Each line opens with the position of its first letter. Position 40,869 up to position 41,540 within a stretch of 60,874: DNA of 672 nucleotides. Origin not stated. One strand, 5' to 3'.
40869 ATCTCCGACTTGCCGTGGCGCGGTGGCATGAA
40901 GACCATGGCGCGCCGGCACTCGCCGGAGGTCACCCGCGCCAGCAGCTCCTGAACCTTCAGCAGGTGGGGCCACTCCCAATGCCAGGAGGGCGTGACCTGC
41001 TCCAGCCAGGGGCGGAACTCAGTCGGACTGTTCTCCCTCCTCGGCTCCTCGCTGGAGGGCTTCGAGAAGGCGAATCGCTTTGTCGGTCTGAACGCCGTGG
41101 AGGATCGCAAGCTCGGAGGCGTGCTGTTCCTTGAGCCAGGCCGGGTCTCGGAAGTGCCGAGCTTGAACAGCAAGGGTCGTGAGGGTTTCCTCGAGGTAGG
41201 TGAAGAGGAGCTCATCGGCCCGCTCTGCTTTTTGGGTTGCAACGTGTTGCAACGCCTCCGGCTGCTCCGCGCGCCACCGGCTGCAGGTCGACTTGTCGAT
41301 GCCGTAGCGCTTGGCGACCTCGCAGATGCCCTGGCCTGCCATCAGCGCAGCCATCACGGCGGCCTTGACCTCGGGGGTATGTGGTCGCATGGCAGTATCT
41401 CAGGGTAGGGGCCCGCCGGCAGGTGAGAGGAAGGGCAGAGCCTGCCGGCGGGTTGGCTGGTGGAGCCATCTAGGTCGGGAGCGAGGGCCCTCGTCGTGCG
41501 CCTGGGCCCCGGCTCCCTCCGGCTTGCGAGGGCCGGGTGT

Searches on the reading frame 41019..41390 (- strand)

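Call 100: search_protein_families(library=phrogs, proteins=[window:41019-41390:-], max_evalue=0.01)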
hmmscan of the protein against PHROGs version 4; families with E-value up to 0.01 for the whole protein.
window:41019-41390:- (123 aa): 7 families
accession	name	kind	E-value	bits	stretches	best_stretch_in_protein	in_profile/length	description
phrog_725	-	transcription regulation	0.00048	21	1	17-49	23-50/101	CII-like regulator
phrog_3638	-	transcription regulation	0.001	20.2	1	17-42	23-48/73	CII-like transcriptional activator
phrog_191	-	transcription regulation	0.0022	19.2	1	11-50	16-54/106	CII-like transcriptional activator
phrog_11138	-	unknown function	0.0074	17.6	0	5-38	93-126/142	-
phrog_1482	-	head and packaging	0.0078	16.8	1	5-62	16-74/147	terminase small subunit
phrog_4494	-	unknown function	0.0084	17.6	0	8-66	7-69/109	-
phrog_151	-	integration and excision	0.0087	15.6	1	4-56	128-182/582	transposase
